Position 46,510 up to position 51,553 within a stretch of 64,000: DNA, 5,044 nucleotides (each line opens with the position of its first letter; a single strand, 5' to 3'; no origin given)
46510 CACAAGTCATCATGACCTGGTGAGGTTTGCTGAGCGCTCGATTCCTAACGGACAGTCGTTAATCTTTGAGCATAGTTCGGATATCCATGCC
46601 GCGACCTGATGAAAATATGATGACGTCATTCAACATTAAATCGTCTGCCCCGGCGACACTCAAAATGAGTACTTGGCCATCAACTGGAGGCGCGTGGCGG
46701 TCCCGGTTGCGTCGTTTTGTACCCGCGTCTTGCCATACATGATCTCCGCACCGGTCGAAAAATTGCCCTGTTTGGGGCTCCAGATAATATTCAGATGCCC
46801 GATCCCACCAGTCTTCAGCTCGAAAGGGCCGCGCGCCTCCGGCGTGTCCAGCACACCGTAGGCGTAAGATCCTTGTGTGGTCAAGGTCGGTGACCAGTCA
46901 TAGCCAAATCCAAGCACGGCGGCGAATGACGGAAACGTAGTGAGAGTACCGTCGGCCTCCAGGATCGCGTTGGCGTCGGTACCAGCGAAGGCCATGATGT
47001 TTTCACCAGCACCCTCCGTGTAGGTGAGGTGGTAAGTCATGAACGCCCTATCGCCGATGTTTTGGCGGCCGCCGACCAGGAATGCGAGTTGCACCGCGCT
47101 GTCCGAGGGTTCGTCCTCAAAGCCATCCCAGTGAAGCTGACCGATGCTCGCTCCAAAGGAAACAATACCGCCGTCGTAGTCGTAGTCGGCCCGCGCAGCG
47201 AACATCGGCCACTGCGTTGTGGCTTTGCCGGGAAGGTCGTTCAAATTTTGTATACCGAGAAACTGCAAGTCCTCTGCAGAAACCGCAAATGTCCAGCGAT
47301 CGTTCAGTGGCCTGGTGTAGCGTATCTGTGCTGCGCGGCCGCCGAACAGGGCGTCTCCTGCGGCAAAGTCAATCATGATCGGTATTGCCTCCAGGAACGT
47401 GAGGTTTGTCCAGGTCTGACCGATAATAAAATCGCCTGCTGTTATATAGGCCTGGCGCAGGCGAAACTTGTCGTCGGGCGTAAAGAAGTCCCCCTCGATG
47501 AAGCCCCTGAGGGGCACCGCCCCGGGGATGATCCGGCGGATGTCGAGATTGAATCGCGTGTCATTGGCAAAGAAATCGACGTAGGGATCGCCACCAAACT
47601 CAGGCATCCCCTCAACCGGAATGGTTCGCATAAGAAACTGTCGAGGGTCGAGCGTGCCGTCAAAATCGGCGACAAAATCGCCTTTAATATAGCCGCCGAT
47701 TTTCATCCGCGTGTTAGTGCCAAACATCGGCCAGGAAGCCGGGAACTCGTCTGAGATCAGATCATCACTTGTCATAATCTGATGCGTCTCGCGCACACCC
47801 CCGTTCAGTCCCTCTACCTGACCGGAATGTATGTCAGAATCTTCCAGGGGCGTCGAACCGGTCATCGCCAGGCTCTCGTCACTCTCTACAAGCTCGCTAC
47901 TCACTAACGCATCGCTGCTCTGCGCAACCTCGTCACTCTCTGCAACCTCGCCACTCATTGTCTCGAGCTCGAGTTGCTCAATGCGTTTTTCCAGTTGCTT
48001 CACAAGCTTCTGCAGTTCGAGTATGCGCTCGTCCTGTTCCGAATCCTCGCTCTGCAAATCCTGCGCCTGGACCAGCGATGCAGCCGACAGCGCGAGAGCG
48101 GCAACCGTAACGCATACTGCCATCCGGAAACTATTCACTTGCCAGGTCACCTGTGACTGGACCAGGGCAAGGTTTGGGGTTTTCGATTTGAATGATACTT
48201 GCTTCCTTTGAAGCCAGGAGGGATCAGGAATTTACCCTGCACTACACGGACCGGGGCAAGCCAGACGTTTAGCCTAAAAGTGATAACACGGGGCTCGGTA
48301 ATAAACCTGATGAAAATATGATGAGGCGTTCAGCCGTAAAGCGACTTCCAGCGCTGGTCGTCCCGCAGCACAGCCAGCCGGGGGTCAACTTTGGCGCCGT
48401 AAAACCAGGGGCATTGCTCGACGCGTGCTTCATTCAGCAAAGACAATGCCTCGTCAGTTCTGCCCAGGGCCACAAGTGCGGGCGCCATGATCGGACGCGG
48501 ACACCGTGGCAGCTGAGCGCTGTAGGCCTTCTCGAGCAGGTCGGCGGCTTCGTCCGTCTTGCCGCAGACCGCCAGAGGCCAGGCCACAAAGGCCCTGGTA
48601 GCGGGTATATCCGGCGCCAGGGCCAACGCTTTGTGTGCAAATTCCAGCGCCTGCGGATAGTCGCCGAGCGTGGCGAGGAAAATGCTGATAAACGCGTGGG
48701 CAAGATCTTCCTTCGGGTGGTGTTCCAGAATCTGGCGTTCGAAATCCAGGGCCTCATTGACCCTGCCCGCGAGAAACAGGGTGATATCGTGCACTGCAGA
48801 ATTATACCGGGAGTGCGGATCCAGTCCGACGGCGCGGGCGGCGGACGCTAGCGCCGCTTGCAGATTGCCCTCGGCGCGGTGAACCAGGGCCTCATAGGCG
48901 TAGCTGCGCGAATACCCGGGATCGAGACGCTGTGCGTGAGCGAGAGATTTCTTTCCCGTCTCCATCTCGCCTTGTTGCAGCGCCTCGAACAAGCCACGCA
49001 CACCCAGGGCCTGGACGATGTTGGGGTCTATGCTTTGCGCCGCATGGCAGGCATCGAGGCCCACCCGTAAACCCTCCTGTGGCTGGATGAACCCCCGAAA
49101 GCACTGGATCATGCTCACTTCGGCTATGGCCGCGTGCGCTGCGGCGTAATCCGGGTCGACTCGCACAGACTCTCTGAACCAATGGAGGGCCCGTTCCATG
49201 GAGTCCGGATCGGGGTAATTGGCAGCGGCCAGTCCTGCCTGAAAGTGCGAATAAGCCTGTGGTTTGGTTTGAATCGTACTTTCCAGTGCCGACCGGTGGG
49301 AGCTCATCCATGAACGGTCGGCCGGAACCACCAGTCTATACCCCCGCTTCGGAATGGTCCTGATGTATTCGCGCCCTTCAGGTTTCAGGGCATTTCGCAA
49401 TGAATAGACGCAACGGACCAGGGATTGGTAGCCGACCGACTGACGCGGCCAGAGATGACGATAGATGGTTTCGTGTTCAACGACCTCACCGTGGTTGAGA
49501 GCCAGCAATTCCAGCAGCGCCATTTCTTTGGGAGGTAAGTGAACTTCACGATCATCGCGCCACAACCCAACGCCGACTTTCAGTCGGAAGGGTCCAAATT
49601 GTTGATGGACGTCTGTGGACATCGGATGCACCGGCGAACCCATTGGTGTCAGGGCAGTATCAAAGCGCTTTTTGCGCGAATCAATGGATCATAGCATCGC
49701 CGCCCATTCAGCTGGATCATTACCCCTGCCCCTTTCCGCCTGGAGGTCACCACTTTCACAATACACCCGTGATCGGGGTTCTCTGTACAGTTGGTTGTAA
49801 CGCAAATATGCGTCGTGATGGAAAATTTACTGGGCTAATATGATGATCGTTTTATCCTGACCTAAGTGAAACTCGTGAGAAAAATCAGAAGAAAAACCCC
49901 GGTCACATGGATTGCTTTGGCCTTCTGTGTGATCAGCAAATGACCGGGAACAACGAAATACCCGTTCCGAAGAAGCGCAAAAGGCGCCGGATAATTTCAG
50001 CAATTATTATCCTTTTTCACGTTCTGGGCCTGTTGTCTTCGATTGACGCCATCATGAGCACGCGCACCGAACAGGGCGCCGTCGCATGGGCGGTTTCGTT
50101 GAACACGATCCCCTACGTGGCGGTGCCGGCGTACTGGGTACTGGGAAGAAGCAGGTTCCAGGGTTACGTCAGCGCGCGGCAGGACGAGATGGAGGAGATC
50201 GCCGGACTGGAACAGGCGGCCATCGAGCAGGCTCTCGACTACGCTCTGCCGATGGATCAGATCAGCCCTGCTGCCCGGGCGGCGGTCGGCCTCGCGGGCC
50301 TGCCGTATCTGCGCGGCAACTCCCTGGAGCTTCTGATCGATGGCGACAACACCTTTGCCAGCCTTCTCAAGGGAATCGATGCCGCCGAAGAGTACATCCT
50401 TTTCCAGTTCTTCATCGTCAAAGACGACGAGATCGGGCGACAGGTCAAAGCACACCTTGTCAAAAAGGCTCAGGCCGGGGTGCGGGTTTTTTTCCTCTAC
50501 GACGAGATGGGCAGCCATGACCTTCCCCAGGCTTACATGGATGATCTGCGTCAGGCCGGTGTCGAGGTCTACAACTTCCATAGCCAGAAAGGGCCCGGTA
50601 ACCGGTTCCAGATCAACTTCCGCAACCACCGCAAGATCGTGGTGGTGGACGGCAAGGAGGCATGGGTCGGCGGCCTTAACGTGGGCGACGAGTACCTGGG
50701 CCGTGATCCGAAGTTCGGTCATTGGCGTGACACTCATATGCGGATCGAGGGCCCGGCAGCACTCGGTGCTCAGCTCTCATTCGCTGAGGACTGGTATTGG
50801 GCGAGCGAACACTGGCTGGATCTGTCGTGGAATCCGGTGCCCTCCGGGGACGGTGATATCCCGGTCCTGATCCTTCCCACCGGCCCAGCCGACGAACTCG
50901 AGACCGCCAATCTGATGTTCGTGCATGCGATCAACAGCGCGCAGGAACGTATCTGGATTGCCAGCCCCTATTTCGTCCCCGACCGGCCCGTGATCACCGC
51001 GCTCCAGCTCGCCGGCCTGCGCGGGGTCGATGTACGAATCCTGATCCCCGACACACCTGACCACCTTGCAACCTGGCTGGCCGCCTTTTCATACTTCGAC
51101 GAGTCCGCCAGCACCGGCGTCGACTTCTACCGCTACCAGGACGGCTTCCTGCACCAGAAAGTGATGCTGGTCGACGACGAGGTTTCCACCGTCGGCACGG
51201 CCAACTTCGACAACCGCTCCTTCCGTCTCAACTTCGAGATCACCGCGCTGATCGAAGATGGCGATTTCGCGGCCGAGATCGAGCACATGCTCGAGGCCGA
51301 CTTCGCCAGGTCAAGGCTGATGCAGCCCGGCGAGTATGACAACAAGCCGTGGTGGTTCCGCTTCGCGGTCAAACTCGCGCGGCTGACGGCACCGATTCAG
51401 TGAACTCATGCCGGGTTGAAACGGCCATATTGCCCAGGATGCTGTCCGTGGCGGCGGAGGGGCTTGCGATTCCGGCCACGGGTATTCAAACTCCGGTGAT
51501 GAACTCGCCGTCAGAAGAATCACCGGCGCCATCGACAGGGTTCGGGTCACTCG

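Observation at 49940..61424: Dense envelope phospholipid-enzyme cluster: four HKD/PLD proteins, lipin-like phosphatase, EEP phosphodiesterase, HdeD, AI-2E permease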

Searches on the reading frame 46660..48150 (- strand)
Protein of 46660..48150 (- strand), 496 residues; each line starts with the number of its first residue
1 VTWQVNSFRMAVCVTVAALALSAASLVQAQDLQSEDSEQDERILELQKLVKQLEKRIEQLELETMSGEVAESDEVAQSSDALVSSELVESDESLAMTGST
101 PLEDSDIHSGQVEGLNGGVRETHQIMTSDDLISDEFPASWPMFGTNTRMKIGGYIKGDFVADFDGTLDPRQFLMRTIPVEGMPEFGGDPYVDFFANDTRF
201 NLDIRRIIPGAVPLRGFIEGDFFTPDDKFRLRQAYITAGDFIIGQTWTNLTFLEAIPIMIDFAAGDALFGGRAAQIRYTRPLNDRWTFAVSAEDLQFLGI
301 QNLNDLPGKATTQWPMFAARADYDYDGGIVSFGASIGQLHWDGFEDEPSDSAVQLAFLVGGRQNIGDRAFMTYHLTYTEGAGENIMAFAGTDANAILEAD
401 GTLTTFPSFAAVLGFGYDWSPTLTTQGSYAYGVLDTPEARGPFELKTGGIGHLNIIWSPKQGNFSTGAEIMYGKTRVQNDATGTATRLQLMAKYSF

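Call 18: search_protein_families(library=pfam, proteins=[window:46660-48150:-], max_evalue=0.001)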
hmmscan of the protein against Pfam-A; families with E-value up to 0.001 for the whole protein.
window:46660-48150:- (496 aa): 1 family
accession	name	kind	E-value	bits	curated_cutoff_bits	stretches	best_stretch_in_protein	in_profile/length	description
PF19577.5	DcaP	-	2.7e-09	37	27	1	141-496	61-410/410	DcaP outer membrane protein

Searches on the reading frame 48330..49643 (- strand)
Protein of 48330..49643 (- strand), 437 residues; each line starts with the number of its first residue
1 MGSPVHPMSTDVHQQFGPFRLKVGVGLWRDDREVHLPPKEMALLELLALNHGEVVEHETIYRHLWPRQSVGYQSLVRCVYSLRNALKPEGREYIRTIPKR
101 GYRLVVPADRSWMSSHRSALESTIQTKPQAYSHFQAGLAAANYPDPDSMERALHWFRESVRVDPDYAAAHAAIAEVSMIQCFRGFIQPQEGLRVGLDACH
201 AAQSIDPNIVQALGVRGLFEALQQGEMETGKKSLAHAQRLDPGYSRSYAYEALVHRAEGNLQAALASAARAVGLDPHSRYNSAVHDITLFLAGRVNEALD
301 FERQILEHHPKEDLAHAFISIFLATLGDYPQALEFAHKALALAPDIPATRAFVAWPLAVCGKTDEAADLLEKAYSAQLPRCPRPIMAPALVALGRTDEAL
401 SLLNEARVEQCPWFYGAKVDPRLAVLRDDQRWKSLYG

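Call 3: search_protein_families(library=pfam, proteins=[window:48330-49643:-], max_evalue=0.01)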
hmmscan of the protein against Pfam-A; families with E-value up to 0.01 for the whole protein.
window:48330-49643:- (437 aa): 14 families
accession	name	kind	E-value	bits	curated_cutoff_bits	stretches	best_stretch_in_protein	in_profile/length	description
PF00486.34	Trans_reg_C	-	3e-16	59.7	26.2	1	32-104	2-77/77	Transcriptional regulatory protein, C terminal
PF07719.23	TPR_2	-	5.7e-11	42.1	27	0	321-345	9-33/34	Tetratricopeptide repeat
PF00515.34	TPR_1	-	1.7e-09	37.5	27.8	0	325-345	13-33/34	Tetratricopeptide repeat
PF14559.12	TPR_19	-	2.4e-09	37.8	25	1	289-347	1-59/68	Tetratricopeptide repeat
PF13428.12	TPR_14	-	6.1e-08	33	23.5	0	386-413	7-33/44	Tetratricopeptide repeat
PF13181.12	TPR_8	-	7.6e-07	29.3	25.7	0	252-276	8-32/34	Tetratricopeptide repeat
PF13432.12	TPR_16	-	1.1e-06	29.4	32.7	0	221-278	7-64/65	Tetratricopeptide repeat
PF13429.12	TPR_15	-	4.5e-05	23.4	26.2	1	243-375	144-276/280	Tetratricopeptide repeat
PF13424.12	TPR_12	-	6.5e-05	23.5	30.1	0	319-373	9-71/77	Tetratricopeptide repeat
PF13414.12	TPR_11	-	0.00013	22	26.8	0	150-176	11-37/42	TPR repeat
PF13176.12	TPR_7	-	0.00014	22.1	27.9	0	321-345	8-31/36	Tetratricopeptide repeat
PF12895.13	ANAPC3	-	0.00033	21.3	27.2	0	328-405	4-81/82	Anaphase-promoting complex, cyclosome, subunit 3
PF13374.12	TPR_10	-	0.0011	19.3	27.5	0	320-342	9-31/42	Tetratricopeptide repeat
PF07721.20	TPR_4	-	0.007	17.3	27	0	389-403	10-24/26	Tetratricopeptide repeat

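Call 4: search_protein_families(library=ncbifam, proteins=[window:48330-49643:-], max_evalue=0.01)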
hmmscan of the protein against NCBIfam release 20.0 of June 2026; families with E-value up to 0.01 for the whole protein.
window:48330-49643:- (437 aa): 27 families (the best 25 are shown)
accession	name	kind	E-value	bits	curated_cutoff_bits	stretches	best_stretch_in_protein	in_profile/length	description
NF009037.0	PRK12370.1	equivalog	4.7e-35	121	589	2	145-426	273-552/553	HilA/EilA family virulence transcriptional regulator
NF007540.1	PRK10153.1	equivalog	1e-17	64.2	400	1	27-128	20-126/516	lysine decarboxylation/transport transcriptional activator CadC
TIGR02917.1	PEP_TPR_lipo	equivalog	2.5e-13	48.8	312.2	2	297-405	788-896/899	XrtA/PEP-CTERM system TPR-repeat protein PrsT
TIGR02521.1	type_IV_pilW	equivalog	8.2e-10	38.6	154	1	222-278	42-98/234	type IV pilus biogenesis/stability protein PilW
NF005568.0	PRK07239.1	equivalog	6.3e-09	35.2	273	1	26-108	296-375/381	uroporphyrinogen-III synthase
NF047558.1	TPR_END_plus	domain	6.1e-08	32.5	32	0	391-435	10-54/56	TPR end-of-group domain-containing protein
NF040959.1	MamA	equivalog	1.9e-07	30.8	200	1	292-377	50-135/204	magnetosome protein MamA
NF008870.1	PRK11906.1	equivalog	3.2e-07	29.7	800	1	30-104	26-101/458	HilA family transcriptional regulator YgeH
NF007302.0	PRK09782.1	equivalog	6.7e-06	24.3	1223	1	268-383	570-681/990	phage receptor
NF008757.0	PRK11788.1-5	equivalog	1.1e-05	24.8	363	1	221-378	190-348/388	lipopolysaccharide assembly protein LapB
NF033762.1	social_mot_Tgl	equivalog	1.3e-05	24.7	225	0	256-340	42-127/252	social motility TPR repeat lipoprotein Tgl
NF045991.1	RespRegCtrARhodob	equivalog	3.1e-05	23.8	350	1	30-104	144-221/224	response regulator transcription factor CtrA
NF007928.2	PRK10643.1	equivalog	5.9e-05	22.8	330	1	27-104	141-216/216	two-component system response regulator PmrA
NF033118.1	vanR-O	exception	5.9e-05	22.6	505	1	14-106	135-222/233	vancomycin resistance response regulator transcription factor VanR-O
NF007663.1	PRK10336.1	equivalog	0.00017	21.5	345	1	33-104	147-216/219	quorum sensing response regulator transcription factor QseB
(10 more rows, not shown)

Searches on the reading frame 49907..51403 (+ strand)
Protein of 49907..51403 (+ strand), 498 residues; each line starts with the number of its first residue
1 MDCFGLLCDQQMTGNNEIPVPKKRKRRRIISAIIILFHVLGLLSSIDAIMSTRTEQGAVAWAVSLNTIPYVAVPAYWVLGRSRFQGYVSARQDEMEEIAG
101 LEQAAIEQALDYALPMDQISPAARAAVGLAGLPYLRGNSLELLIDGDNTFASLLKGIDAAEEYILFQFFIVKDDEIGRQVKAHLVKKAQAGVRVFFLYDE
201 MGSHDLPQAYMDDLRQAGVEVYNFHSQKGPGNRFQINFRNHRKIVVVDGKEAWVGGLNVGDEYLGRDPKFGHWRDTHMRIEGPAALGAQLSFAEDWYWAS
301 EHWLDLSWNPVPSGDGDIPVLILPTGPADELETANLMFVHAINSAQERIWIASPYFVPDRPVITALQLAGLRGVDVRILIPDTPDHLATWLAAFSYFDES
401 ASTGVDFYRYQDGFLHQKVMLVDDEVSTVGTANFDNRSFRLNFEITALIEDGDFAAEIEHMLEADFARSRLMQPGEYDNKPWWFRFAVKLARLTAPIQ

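Call 3: search_protein_families(library=pfam, proteins=[window:49907-51403:+], max_evalue=0.01)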
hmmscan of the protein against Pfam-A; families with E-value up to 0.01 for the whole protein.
window:49907-51403:+ (498 aa): 3 families
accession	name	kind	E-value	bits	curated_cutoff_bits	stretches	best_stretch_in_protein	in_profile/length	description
PF13091.12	PLDc_2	-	2e-42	144.6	27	2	339-464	2-130/132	PLD-like domain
PF00614.28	PLDc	-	6.4e-16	58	21.9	2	412-438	2-28/28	Phospholipase D Active site motif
PF13396.11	PLDc_N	-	0.0019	18.6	23.3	1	42-81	4-42/42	Phospholipase_D-nuclease N-terminal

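Call 4: search_protein_families(library=ncbifam, proteins=[window:49907-51403:+], max_evalue=0.01)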
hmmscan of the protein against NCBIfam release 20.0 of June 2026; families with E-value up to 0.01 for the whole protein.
window:49907-51403:+ (498 aa): 9 families
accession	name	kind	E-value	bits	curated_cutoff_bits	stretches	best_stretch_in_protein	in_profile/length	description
TIGR04265.1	bac_cardiolipin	equivalog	3.8e-121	405.4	290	1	31-497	4-482/483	cardiolipin synthase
NF009107.0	PRK12452.1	equivalog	1.9e-100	337.1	787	1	36-497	29-508/509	cardiolipin synthase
NF008427.0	PRK11263.1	equivalog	1.7e-60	205.2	281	1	134-484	5-359/409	cardiolipin synthase ClsB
NF038319.1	DISARM_DrmC_I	equivalog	1.8e-18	66.9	133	2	332-463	93-232/236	DISARM system phospholipase D-like protein DrmC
NF010491.0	PRK13912.1-2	equivalog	2.2e-11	43.8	225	1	336-451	39-159/180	nuclease NucT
NF006946.0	PRK09428.1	equivalog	1.6e-08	33.9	314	1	404-454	345-395/451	CDP-diacylglycerol--serine O-phosphatidyltransferase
NF010492.0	PRK13912.1-3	equivalog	1.7e-08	34.2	297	1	337-451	38-157/178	nuclease NucT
NF010493.0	PRK13912.1-4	equivalog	1.2e-06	28.7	351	0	333-464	27-163/171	nuclease NucT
NF010490.0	PRK13912.1-1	equivalog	2e-05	24.8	211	1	338-460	35-150/159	nuclease NucT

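Call 76: search_protein_families(library=padloc, proteins=[window:49907-51403:+], max_evalue=0.001)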
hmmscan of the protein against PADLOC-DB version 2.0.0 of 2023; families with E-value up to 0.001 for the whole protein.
window:49907-51403:+ (498 aa): 17 families
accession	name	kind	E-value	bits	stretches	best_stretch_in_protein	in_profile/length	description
PDLC02614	DrmC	-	1.1e-17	62.2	1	342-462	30-147/153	DrmC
PDLC02597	DrmC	-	2.3e-13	48.6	1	332-464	92-234/242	DrmC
PDLC02606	DrmC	-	1.2e-12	46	1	331-464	32-172/182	DrmC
PDLC02585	DrmC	-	2.3e-12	45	1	336-464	108-243/253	DrmC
PDLC02601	DrmC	-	4.3e-10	37.5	1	344-457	151-276/295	DrmC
PDLC03922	MkoB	-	2.3e-09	35.1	1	137-460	300-597/610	-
PDLC02607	DrmC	-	5.8e-09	33.6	1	331-453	108-241/265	DrmC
PDLC02604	DrmC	-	7.5e-09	34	1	415-451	32-68/92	DrmC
PDLC02588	DrmC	-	2.9e-08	31.7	1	335-462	106-240/256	DrmC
PDLC02589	DrmC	-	1.2e-07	29.2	1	412-471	201-259/264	DrmC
PDLC02616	DrmC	-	6.6e-07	27.2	0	413-463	163-213/224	DrmC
PDLC02612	DrmC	-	6.7e-07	27.1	1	311-468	71-227/235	DrmC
PDLC02595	DrmC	-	2.7e-06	25.3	0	157-259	125-228/269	DrmC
PDLC02602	DrmC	-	1.4e-05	22.2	1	337-464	110-247/381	DrmC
PDLC02611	DrmC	-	2.3e-05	22.6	0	414-464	78-128/138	DrmC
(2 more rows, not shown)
